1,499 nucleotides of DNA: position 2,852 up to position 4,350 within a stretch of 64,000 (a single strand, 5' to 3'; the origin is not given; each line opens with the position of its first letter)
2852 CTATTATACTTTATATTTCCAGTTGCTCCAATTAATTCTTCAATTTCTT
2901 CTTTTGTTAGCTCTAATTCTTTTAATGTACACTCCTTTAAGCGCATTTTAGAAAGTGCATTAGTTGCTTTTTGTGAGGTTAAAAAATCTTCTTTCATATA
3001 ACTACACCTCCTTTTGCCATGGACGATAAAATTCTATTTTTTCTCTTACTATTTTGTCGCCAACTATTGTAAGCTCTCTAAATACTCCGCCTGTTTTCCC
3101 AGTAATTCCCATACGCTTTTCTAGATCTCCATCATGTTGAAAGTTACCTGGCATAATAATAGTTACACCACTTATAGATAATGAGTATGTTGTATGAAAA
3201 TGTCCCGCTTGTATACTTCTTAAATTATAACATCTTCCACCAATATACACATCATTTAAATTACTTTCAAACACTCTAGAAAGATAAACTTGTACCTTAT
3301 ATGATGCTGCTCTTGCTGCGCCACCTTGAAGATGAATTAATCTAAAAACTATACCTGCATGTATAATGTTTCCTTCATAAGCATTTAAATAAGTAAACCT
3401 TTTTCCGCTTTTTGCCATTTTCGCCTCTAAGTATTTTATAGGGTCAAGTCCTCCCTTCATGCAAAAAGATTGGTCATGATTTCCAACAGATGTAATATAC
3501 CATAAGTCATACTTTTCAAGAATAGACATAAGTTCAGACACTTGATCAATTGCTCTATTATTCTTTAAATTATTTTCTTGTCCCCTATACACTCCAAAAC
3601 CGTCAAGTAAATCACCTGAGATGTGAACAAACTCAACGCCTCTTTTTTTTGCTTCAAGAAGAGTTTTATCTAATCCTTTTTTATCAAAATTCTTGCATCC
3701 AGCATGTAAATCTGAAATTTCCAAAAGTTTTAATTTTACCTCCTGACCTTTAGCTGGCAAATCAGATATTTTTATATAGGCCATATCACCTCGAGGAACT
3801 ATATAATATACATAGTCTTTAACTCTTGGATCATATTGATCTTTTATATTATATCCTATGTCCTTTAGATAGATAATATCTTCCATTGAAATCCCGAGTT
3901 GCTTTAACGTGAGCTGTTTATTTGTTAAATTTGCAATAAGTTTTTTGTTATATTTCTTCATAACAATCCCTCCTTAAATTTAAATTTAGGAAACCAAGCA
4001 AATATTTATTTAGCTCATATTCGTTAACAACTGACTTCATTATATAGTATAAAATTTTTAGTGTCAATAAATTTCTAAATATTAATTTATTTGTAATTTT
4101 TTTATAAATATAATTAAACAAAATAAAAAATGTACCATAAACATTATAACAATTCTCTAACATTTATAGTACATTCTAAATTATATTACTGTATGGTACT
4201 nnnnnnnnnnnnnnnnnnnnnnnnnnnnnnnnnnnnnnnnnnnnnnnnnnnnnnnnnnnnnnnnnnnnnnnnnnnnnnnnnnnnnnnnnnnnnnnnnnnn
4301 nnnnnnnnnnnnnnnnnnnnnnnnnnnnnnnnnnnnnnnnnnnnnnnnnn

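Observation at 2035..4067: Tandem DP1-like phosphoesterase paralogs: one catalytically complete, one with degenerate metal-binding motifs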

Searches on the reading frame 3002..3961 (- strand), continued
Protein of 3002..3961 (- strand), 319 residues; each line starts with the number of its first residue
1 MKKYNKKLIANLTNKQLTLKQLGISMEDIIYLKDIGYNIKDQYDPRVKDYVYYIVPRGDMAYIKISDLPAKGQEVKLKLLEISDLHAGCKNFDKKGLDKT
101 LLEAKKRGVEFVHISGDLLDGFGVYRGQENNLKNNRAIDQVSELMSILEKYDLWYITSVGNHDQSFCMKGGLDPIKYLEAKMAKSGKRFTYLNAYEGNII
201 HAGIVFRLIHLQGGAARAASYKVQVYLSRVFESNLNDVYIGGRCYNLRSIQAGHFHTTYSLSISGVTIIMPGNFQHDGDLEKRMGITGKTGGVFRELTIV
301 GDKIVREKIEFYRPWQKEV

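Call 81: search_protein_families(library=pfam, proteins=[L003:5224-5805:-, L003:8074-8652:+, L023:5200-5649:+, L023:6954-7643:+, L023:3741-4607:+], max_evalue=0.001)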
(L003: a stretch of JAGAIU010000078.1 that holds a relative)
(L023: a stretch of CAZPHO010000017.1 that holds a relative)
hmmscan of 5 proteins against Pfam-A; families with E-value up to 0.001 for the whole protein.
L003:5224-5805:- (193 aa): 6 families
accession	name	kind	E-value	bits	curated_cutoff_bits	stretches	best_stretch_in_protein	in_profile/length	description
PF00265.24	TK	-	3.1e-52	177.4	20.6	1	3-183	2-176/176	Thymidine kinase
PF02702.23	KdpD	-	4.2e-06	26.8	26.1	1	4-93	7-97/210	Osmosensitive K+ channel His kinase sensor domain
PF25199.1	nSTAND_NTPase5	-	8.5e-06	26.1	34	1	9-75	48-115/145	Novel STAND NTPase 5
PF13604.12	AAA_30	-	1.8e-05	25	27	1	9-113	25-123/191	AAA domain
PF13401.12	AAA_22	-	0.00016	22.5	27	1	8-109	11-118/130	AAA domain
PF09848.15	SLFN-g3_helicase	-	0.00024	20.9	24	1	4-95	3-96/354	Schlafen group 3, DNA/RNA helicase domain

L003:8074-8652:+ (192 aa): 7 families
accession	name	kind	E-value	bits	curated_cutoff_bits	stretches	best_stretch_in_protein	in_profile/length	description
PF00413.30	Peptidase_M10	-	4.5e-05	23.8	24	1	144-190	111-158/159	Matrixin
PF13574.12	Reprolysin_2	-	9.1e-05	22.8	27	1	121-168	109-154/195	Metallo-peptidase family M12B Reprolysin-like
PF13583.11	Reprolysin_4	-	0.00033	20.8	22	1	143-168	137-155/203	Metallo-peptidase family M12B Reprolysin-like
PF13688.12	Reprolysin_5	-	0.00039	21.2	27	1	108-171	118-173/196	Metallo-peptidase family M12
PF13582.12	Reprolysin_3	-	0.0004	21.3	22.4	1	103-157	84-122/123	Metallo-peptidase family M12B Reprolysin-like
PF12388.14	Peptidase_M57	-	0.00058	20.1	21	1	124-170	117-162/212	Dual-action HEIGH metallo-peptidase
PF12044.14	Metallopep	-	0.00064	18.9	27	1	140-167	313-337/427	Putative peptidase family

L023:5200-5649:+ (149 aa): 0 families

L023:6954-7643:+ (229 aa): 1 family
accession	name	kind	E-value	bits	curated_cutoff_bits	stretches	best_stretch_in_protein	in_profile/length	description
PF01895.24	PhoU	-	2.2e-08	34.8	23.5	1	57-141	5-88/89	PhoU domain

L023:3741-4607:+ (288 aa): 1 family
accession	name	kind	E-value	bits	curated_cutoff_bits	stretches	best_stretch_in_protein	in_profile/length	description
PF18998.6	Flg_new_2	-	1.3e-14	54.3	23.6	2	54-111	19-72/73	Divergent InlB B-repeat domain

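Call 83: list_cluster_members(proteins=[P0141, P0168, P0233, P0175, P0091, P0094, P0134, P0113, P0098, P0153])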
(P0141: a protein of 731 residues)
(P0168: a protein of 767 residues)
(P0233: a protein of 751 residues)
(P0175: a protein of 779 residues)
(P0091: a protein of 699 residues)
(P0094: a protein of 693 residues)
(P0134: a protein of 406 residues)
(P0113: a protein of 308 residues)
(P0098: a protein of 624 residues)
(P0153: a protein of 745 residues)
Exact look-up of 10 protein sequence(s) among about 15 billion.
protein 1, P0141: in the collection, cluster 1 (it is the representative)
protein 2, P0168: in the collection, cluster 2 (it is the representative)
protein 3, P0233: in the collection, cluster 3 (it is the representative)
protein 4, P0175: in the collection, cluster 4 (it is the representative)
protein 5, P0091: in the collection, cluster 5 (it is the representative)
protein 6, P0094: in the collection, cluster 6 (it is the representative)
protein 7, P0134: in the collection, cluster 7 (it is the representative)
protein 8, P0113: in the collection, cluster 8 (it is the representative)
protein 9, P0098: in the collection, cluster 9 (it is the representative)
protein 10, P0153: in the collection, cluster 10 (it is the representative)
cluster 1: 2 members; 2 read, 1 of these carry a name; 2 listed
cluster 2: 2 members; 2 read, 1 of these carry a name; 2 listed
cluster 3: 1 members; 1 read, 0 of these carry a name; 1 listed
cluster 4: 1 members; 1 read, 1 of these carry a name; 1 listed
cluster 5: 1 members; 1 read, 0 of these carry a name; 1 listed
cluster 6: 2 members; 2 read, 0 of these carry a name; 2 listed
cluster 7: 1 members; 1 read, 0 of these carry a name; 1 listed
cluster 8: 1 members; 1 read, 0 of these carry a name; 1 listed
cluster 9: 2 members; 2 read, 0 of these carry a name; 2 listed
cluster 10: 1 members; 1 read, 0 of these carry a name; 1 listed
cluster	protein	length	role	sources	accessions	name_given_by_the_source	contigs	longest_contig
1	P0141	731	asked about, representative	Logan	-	-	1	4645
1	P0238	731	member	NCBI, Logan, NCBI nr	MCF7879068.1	MAG: metallophosphoesterase family protein [Candidatus Omnitrophica bacterium] | metallophosphoesterase family protein [Candidatus Omnitrophota bacterium]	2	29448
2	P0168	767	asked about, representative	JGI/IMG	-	biotin operon repressor/predicted phosphodiesterase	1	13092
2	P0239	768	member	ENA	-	-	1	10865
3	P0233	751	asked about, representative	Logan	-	-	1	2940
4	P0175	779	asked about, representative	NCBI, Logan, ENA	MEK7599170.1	MAG: metallophosphoesterase [Patescibacteria group bacterium]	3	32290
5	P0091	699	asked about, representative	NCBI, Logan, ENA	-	-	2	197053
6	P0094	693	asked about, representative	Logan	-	-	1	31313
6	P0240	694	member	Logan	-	-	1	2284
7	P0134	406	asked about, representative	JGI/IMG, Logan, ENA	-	-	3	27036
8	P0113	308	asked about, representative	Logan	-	-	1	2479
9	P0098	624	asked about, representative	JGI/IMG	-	-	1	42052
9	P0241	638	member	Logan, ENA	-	-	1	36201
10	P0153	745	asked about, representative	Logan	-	-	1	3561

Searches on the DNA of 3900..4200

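Call 71: search_rna_families(source=window, start=3900, end=4200, threshold=evalue, max_evalue=1)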
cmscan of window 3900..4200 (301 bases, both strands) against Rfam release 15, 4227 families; matches with E-value up to 1: 1.
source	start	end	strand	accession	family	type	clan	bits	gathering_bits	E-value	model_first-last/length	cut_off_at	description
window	4123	4181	-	RF04228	MIR6140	Gene; miRNA;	-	18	140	0.68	1-165/165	no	MIR6140 microRNA precursor family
